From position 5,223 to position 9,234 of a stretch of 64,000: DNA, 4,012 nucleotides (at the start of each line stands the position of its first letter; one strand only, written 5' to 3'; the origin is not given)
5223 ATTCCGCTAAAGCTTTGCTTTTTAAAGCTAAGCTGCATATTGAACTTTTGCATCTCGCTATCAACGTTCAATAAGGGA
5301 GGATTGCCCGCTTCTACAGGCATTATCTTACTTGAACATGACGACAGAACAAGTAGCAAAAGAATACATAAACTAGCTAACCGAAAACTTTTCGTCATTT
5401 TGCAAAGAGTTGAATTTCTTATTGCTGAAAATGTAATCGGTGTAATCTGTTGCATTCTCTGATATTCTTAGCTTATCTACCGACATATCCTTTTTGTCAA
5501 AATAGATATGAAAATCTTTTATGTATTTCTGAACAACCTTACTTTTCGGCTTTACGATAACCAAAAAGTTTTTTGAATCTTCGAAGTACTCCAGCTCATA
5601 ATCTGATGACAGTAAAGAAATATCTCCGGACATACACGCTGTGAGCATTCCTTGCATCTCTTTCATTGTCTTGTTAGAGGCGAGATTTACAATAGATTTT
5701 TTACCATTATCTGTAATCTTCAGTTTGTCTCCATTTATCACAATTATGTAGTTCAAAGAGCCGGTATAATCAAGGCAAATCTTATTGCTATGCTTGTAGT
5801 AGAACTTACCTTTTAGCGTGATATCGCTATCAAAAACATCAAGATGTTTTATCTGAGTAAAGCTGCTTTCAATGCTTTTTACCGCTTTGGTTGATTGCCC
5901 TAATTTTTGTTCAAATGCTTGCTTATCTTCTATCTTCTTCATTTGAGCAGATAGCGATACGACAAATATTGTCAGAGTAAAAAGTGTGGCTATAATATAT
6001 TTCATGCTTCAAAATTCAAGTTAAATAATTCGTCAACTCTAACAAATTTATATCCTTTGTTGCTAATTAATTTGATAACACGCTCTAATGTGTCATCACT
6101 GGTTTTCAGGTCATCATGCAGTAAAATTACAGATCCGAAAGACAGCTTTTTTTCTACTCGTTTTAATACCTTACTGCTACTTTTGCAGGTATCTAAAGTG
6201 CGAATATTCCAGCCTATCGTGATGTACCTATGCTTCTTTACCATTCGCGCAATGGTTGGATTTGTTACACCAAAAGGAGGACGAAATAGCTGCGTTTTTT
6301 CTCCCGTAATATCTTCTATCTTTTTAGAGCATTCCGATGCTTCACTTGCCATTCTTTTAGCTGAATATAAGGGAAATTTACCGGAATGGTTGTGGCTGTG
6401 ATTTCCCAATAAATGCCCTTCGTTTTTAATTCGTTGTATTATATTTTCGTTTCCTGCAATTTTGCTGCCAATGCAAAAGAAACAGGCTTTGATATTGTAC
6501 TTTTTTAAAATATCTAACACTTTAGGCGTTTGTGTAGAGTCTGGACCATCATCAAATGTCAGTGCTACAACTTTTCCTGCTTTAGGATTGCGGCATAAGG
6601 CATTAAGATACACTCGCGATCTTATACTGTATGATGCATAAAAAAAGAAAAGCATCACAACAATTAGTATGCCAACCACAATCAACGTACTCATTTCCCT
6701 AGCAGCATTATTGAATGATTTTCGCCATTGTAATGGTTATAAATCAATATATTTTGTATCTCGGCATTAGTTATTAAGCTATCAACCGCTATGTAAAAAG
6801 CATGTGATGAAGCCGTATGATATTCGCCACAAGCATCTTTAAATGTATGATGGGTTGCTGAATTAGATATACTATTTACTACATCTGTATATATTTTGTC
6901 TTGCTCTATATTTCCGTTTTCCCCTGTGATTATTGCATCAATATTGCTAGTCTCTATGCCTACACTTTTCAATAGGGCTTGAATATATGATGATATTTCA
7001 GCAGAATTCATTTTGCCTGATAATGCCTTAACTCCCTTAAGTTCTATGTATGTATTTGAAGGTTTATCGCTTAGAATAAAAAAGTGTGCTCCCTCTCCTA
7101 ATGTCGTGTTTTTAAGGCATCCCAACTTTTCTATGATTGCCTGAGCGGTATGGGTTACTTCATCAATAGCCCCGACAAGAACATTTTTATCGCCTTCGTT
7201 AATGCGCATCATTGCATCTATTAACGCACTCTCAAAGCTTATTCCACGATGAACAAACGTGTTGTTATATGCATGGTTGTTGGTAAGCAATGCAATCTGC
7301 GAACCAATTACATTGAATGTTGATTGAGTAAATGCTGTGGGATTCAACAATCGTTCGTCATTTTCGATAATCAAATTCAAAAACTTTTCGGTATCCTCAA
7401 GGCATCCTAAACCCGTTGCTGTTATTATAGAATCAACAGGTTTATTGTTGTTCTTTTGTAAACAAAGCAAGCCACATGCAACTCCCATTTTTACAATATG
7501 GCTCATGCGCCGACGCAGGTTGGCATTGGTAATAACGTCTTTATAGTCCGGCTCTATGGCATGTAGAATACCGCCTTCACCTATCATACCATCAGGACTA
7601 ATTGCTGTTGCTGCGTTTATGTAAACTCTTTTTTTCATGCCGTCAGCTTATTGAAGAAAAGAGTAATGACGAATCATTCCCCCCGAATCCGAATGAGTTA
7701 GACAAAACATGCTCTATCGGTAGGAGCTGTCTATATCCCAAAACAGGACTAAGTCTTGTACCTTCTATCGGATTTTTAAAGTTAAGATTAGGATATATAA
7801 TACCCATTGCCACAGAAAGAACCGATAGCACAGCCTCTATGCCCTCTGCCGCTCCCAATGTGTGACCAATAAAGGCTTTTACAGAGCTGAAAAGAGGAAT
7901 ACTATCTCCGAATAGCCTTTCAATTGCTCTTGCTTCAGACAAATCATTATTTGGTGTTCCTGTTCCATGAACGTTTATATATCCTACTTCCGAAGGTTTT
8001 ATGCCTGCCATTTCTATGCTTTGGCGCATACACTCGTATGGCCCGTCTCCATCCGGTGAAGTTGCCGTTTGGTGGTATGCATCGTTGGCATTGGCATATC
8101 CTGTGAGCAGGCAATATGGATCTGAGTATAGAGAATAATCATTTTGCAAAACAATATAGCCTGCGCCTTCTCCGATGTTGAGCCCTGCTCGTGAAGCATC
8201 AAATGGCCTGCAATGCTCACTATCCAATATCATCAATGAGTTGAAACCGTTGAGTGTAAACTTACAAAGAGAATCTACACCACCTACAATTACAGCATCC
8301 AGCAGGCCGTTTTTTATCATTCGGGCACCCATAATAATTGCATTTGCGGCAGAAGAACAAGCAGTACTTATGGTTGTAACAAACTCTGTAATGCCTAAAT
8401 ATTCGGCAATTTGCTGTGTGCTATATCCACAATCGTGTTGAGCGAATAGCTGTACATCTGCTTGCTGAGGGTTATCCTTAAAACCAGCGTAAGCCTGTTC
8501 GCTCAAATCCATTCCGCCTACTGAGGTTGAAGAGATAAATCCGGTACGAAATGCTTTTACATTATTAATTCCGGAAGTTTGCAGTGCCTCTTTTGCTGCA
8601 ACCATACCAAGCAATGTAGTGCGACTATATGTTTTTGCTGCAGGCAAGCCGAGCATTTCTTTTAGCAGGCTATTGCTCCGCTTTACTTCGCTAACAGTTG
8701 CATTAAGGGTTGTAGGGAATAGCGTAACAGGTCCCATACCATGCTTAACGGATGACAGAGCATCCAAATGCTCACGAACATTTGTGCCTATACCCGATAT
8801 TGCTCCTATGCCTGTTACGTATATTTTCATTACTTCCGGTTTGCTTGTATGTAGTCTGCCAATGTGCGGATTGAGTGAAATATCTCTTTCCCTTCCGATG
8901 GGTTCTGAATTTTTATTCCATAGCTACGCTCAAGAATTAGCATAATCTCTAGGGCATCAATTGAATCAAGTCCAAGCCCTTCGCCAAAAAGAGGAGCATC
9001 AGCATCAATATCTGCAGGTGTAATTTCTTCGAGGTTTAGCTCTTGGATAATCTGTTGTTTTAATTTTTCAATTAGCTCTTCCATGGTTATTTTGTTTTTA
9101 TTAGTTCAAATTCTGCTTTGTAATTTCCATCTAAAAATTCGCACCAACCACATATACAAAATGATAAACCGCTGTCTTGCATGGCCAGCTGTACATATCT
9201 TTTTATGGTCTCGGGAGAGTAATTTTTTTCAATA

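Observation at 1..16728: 17-gene aryl-polyene/flexirubin-type operon lacking several expected parts in the visible stretch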

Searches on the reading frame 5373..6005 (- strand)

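Call 5: search_protein_families(library=pfam, proteins=[window:5373-6005:-], max_evalue=0.01)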
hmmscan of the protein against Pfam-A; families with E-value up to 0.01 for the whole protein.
window:5373-6005:- (210 aa): 1 family
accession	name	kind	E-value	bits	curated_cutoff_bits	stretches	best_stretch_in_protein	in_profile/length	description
PF03548.22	LolA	-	2.2e-13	50.7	23.6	1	42-209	3-164/165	Outer membrane lipoprotein carrier protein LolA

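Call 15: search_protein_families(library=ncbifam, proteins=[window:5373-6005:-], max_evalue=0.001)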
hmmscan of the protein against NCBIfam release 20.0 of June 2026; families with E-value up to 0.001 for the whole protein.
window:5373-6005:- (210 aa): 2 families
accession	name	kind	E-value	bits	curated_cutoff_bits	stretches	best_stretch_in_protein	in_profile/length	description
NF053544.1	LolA2_flexi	equivalog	4.1e-62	209.2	125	1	1-208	1-207/208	flexirubin biosynthesis/transport protein LolA2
TIGR00547.2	lolA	equivalog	2e-09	37.2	112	1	23-208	15-190/202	outer membrane lipoprotein periplasmic chaperone LolA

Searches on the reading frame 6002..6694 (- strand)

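Call 5: search_protein_families(library=pfam, proteins=[window:6002-6694:-], max_evalue=0.01)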
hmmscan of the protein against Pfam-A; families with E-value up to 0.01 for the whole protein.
window:6002-6694:- (230 aa): 1 family
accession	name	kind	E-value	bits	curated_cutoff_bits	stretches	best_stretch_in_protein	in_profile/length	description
PF01522.26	Polysacc_deac_1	-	2e-33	115.5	23.1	1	37-157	3-121/124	Polysaccharide deacetylase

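Call 15: search_protein_families(library=ncbifam, proteins=[window:6002-6694:-], max_evalue=0.001)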
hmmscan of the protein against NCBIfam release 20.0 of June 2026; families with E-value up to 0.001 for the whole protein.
window:6002-6694:- (230 aa): 11 families
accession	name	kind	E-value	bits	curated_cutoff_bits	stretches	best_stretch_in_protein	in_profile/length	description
NF045820.1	PgAcgDacpgdA_Strep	equivalog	1.8e-45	155.6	800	1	18-227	245-451/463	peptidoglycan-N-acetylglucosamine deacetylase PgdA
TIGR02764.1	spore_ybaN_pdaB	equivalog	1.3e-42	145.8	237.4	1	38-223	3-190/191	polysaccharide deacetylase family sporulation protein PdaB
TIGR02884.1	spore_pdaA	equivalog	3.8e-37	128.2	298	1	39-223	35-223/224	delta-lactam-biosynthetic de-N-acetylase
NF045821.1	PgAcgDacpgdA1_Bac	equivalog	1.8e-35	122.2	400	1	41-226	88-277/282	peptidoglycan-N-acetylglucosamine deacetylase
TIGR02873.1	spore_ylxY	hypoth_equivalog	1.3e-30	106.6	391.5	1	41-224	85-267/268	probable sporulation protein, polysaccharide deacetylase family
TIGR04243.1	nodulat_NodB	equivalog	4.8e-28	98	240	1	42-198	3-160/197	chitooligosaccharide deacetylase NodB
NF045822.1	PgAcgDacpgdA2_Bac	equivalog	1e-25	90.6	400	1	36-228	65-268/274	peptidoglycan-N-acetylglucosamine deacetylase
TIGR03006.1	pepcterm_polyde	equivalog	4.1e-08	32.7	276.2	1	56-143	36-123/272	XrtA system polysaccharide deacetylase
TIGR03938.2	deacetyl_PgaB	equivalog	1.2e-05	23.9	321.9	0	41-82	64-104/621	poly-beta-1,6-N-acetyl-D-glucosamine N-deacetylase PgaB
NF011177.0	PRK14582.1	equivalog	1.9e-05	23.1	923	0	37-81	103-146/671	poly-beta-1,6-N-acetyl-D-glucosamine N-deacetylase PgaB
NF011176.0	PRK14581.1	equivalog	0.00071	17.8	1091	0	39-80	105-145/673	poly-beta-1,6-N-acetyl-D-glucosamine N-deacetylase PgaB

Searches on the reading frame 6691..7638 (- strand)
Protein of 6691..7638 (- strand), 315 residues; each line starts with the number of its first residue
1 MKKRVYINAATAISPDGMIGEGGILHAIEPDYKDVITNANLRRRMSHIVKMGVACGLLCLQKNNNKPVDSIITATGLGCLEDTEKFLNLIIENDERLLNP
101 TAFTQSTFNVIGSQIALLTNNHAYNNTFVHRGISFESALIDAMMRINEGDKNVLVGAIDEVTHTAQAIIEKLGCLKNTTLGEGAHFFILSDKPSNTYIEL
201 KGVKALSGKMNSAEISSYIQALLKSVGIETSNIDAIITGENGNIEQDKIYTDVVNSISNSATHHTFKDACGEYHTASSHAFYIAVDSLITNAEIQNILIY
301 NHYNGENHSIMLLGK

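Call 5: search_protein_families(library=pfam, proteins=[window:6691-7638:-], max_evalue=0.01)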
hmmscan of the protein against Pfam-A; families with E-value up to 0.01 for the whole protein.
window:6691-7638:- (315 aa): 1 family
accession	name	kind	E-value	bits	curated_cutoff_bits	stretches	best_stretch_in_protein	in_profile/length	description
PF13723.12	Ketoacyl-synt_2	-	5.4e-12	46.2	25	1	41-162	26-142/223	Beta-ketoacyl synthase, N-terminal domain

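Call 15: search_protein_families(library=ncbifam, proteins=[window:6691-7638:-], max_evalue=0.001)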
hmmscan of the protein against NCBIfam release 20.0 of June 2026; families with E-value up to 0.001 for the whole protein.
window:6691-7638:- (315 aa): 2 families
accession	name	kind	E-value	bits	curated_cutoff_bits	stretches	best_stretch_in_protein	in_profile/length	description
TIGR03150.1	fabF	equivalog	2.7e-07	29.6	493.75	1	43-166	66-195/407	beta-ketoacyl-ACP synthase II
NF005589.0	PRK07314.1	subfamily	2.3e-06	26.6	387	1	34-164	61-196/413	beta-ketoacyl-ACP synthase II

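Call 53: search_solved_structures(query=window:6691-7638:-, max_evalue=0.01, show_alignments=1)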
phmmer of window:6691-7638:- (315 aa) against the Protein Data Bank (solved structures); distinct sequences matched with E-value up to 0.01: 1.
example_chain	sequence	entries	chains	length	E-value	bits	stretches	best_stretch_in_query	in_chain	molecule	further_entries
6qsp_B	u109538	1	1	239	0.0045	19.6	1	42-155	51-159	Uncharacterized protein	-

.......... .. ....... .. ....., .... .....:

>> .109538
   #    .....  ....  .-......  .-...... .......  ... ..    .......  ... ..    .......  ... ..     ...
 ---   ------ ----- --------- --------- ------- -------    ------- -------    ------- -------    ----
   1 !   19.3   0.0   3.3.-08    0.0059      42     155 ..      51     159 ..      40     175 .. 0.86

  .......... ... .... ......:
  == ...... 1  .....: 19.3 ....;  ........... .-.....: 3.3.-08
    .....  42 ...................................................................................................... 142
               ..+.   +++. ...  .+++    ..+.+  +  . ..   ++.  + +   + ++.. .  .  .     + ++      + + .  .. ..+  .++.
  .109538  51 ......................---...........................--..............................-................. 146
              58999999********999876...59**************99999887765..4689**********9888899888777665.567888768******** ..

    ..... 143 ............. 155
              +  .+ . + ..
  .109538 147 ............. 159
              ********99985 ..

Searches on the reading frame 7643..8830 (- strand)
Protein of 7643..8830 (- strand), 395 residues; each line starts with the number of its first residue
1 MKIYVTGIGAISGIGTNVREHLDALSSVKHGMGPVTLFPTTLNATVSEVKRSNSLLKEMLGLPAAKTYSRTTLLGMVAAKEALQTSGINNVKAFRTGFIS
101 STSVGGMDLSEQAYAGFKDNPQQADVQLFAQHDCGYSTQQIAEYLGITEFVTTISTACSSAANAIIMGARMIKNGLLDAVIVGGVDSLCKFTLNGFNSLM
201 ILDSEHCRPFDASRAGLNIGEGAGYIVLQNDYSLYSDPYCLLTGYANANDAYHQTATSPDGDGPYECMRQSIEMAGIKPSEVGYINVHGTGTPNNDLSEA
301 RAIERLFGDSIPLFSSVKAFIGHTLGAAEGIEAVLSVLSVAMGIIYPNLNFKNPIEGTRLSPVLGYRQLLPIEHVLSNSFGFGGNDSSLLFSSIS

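Call 5: search_protein_families(library=pfam, proteins=[window:7643-8830:-], max_evalue=0.01)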
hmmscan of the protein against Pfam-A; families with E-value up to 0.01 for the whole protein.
window:7643-8830:- (395 aa): 3 families
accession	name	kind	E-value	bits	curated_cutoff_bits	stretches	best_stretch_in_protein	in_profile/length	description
PF02801.28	Ketoacyl-synt_C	-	9.9e-31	106.7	20.8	1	239-351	1-118/119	Beta-ketoacyl synthase, C-terminal domain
PF00109.32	ketoacyl-synt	-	3.1e-26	92.9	20.8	1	2-230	3-248/252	Beta-ketoacyl synthase, N-terminal domain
PF00108.29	Thiolase_N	-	1.8e-06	28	26.4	1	141-190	66-117/260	Thiolase, N-terminal domain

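Call 12: search_protein_families(library=ncbifam, proteins=[window:7643-8830:-], max_evalue=0.001)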
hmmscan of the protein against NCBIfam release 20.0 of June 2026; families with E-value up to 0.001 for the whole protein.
window:7643-8830:- (395 aa): 26 families (the best 25 are shown)
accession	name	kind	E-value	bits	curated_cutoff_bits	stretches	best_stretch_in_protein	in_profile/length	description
NF006618.0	PRK09185.1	subfamily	1.4e-96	323.9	407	1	2-393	4-392/394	beta-ketoacyl-ACP synthase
TIGR03150.1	fabF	equivalog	2.4e-82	276.8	493.75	1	2-391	2-406/407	beta-ketoacyl-ACP synthase II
NF005589.0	PRK07314.1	subfamily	1.2e-75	254.8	387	1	2-394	5-412/413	beta-ketoacyl-ACP synthase II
NF004970.0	PRK06333.1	subfamily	9.4e-67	225.7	525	1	2-393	5-421/424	beta-ketoacyl-ACP synthase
NF006274.0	PRK08439.1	equivalog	3.5e-59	200.6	621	1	2-392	3-404/406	beta-ketoacyl-ACP synthase II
NF005076.0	PRK06501.1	equivalog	8e-57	193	629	1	3-392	13-421/425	beta-ketoacyl-ACP synthase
NF058662.1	cispenta_AmcF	equivalog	4.4e-55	187.2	325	1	3-392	2-368/369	cispentacin biosynthesis acyltransferase subunit AmcF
NF006434.0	PRK08722.1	equivalog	5.4e-51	173.7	759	1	2-392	5-412/414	beta-ketoacyl-ACP synthase II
NF005490.0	PRK07103.1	equivalog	5.2e-50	170.7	445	1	2-391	5-410/414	polyketide beta-ketoacyl:acyl carrier protein synthase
NF006587.0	PRK09116.1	equivalog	5.2e-49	167.1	470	1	3-392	4-405/408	beta-ketoacyl-ACP synthase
NF004618.0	PRK05952.1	equivalog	1.4e-48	165.7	455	1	1-389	2-378/384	beta-ketoacyl-ACP synthase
NF005935.0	PRK07967.1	equivalog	1.6e-45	155.7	630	1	3-392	4-402/406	beta-ketoacyl-ACP synthase I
NF005916.1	PRK07910.1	equivalog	2.1e-40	138.9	560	1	73-392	85-416/418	KasA/KasB family beta-ketoacyl-ACP synthase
NF053555.1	prodigi_MBC_PigJ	equivalog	4.6e-22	78.1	900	1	134-332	488-688/759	prodigiosin MBC biosynthesis protein PigJ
NF040607.1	mycolic_Pks13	equivalog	6.1e-22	77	2100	1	153-354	266-478/1680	polyketide synthase Pks13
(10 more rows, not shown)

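Call 52: search_solved_structures(query=window:7643-8830:-, max_evalue=1e-20)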
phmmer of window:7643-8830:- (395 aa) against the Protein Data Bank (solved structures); distinct sequences matched with E-value up to 1e-20: 78 (the best 60 are shown).
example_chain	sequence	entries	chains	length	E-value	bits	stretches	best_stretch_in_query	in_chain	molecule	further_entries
5sxo_A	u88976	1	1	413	2.4e-58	201.4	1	2-394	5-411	3-oxoacyl-[acyl-carrier-protein] synthase 2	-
3o04_A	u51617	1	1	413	8.3e-58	199.6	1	2-394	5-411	beta-keto-acyl carrier protein synthase II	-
4ls5_A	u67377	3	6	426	5.8e-56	193.6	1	2-392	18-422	3-oxoacyl-[acyl-carrier-protein] synthase 2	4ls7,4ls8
4ls6_A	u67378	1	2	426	2e-55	191.8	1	2-392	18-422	3-oxoacyl-[acyl-carrier-protein] synthase 2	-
9s5h_B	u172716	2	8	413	8.7e-55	189.7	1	2-391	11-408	3-oxoacyl-(Acyl-carrier-protein) synthase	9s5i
1e5m_A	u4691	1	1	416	2.7e-54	188.1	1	2-392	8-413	BETA KETOACYL ACYL CARRIER PROTEIN SYNTHASE II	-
2gqd_A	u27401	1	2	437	2.8e-53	184.7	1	2-392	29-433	3-oxoacyl-[acyl-carrier-protein] synthase 2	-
6qsp_A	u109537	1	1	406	8.5e-53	183.1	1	91-391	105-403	Beta-ketoacyl synthase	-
7f28_B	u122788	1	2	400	4.5e-52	180.7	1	98-392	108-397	Putative 3-oxoacyl-[ACP] synthase FabV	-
1j3n_A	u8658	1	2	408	6.3e-51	177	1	2-392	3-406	3-oxoacyl-(acyl-carrier protein) synthase II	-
1b3n_A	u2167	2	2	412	1.4e-49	172.5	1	2-393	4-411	PROTEIN (KETOACYL ACYL CARRIER PROTEIN SYNTHASE 2) | BETA-KETOACYL ACP SYNTHASE II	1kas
6okg_A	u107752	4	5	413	1.4e-49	172.5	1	2-393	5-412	3-oxoacyl-[acyl-carrier-protein] synthase 2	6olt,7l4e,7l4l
2gfw_A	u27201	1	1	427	1.6e-49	172.3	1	2-393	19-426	3-oxoacyl-[acyl-carrier-protein] synthase 2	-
2gfy_A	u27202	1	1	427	1.3e-48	169.4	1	2-393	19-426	3-oxoacyl-[acyl-carrier-protein] synthase 2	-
8qm1_A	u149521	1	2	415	1.5e-48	169.2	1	2-392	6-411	3-oxoacyl-[acyl-carrier-protein] synthase 2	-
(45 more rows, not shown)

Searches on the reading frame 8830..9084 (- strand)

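Call 4: search_protein_families(library=pfam, proteins=[window:8830-9084:-], max_evalue=0.01)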
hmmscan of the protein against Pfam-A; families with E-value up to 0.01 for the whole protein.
window:8830-9084:- (84 aa): 1 family
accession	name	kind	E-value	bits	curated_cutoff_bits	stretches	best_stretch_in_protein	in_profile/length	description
PF00550.31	PP-binding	-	1.1e-08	35.7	20.8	1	7-78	2-66/67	Phosphopantetheine attachment site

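Call 12: search_protein_families(library=ncbifam, proteins=[window:8830-9084:-], max_evalue=0.001)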
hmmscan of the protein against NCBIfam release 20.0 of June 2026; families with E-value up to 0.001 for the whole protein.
window:8830-9084:- (84 aa): 14 families
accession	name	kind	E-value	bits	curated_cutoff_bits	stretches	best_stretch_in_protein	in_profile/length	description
NF006617.0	PRK09184.1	subfamily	8.9e-27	93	70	1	2-83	12-94/96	phosphopantetheine-binding protein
TIGR00517.1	acyl_carrier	equivalog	6e-10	38.9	70.45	1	1-82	1-76/77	acyl carrier protein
NF003757.0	PRK05350.1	equivalog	8.7e-10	38.6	65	1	3-81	6-75/83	acyl carrier protein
NF002148.0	PRK00982.1-2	subfamily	3.4e-08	33.2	71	1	2-82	3-77/79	acyl carrier protein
NF058660.1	cispen_ACP_AmcB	equivalog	4.1e-08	33.3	80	1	6-83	4-79/80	cispentacin biosynthesis acyl carrier protein AmcB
NF005480.0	PRK07081.1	equivalog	7.2e-08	32.3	72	1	11-80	7-74/83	acyl carrier protein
NF002149.0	PRK00982.1-3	equivalog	1.2e-07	31.6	106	1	1-83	1-77/78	acyl carrier protein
NF052616.1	ACP_for_OlsHI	equivalog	1.8e-07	31.4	130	1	1-82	1-80/83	ornithine lipid biosynthesis acyl carrier protein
NF002151.0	PRK00982.1-5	equivalog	3e-07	30.5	92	1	1-83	1-77/78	acyl carrier protein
NF002150.0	PRK00982.1-4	subfamily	7.7e-07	29.3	66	1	2-83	4-79/80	acyl carrier protein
NF005798.0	PRK07639.1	equivalog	5.8e-05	23.4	100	1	2-82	4-81/91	petrobactin biosynthesis protein AsbD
NF009104.0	PRK12449.1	equivalog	8.9e-05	22.3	70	1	2-81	4-77/80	acyl carrier protein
NF002147.0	PRK00982.1-1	equivalog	0.00044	20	84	1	2-82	6-80/83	acyl carrier protein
NF040636.1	AcpM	exception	0.00048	20.1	146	1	3-79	5-72/93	meromycolate extension acyl carrier protein AcpM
